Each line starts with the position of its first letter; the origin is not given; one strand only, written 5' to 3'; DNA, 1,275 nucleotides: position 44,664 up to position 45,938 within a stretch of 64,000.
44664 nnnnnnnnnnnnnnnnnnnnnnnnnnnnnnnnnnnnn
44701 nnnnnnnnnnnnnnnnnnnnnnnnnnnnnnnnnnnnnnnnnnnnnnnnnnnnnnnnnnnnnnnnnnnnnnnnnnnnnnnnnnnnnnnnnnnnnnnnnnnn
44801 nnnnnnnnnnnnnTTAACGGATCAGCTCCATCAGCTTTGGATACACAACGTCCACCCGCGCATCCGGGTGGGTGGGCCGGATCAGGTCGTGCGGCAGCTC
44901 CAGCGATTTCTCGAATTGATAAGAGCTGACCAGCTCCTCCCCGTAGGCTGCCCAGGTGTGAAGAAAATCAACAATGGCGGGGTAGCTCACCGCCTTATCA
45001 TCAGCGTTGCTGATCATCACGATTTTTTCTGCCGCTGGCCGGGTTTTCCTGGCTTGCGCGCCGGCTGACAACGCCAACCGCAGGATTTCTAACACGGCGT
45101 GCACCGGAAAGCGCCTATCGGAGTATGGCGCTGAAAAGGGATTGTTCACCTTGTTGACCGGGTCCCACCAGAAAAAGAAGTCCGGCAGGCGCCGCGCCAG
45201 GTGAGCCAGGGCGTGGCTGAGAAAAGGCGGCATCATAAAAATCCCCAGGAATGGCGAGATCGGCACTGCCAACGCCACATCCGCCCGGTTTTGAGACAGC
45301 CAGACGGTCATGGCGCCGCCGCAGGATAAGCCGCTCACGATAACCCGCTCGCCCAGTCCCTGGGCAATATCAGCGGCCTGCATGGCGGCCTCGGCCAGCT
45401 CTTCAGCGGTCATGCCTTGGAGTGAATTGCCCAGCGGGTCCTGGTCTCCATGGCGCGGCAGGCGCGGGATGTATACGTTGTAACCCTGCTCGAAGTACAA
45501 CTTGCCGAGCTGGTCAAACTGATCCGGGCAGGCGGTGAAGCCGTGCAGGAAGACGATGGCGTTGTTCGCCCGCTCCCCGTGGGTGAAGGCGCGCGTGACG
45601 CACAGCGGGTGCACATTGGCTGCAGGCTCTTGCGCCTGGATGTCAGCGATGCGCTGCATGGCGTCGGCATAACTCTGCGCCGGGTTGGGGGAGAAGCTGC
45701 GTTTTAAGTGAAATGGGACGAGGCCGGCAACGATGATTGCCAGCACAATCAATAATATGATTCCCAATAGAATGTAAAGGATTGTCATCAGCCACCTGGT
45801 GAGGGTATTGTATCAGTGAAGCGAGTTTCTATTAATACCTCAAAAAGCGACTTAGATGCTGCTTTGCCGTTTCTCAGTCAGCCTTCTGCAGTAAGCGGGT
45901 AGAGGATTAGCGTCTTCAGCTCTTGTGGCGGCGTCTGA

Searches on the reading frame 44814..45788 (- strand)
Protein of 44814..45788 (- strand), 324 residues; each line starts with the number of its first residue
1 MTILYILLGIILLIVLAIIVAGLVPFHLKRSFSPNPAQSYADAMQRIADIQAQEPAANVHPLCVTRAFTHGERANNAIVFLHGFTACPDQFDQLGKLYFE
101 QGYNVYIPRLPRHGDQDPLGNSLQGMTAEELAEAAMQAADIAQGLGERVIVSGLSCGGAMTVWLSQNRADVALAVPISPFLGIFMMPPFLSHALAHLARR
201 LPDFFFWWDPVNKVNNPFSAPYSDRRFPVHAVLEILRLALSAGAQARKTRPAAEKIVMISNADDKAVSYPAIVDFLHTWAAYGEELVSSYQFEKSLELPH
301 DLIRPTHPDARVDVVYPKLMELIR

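Call 102: search_protein_families(library=pfam, proteins=[window:44814-45788:-], max_evalue=0.0001)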
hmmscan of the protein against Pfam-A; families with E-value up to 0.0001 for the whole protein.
window:44814-45788:- (324 aa): 3 families
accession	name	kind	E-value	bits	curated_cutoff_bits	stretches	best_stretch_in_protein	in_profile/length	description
PF12697.13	Abhydrolase_6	-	8.8e-11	43.3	26.3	1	78-271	1-178/217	Alpha/beta hydrolase family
PF12146.15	Hydrolase_4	-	1.5e-07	31.4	27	1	74-206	3-139/239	Serine aminopeptidase, S33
PF00561.26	Abhydrolase_1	-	2.7e-06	27.7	25.8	1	76-205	1-124/245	alpha/beta hydrolase fold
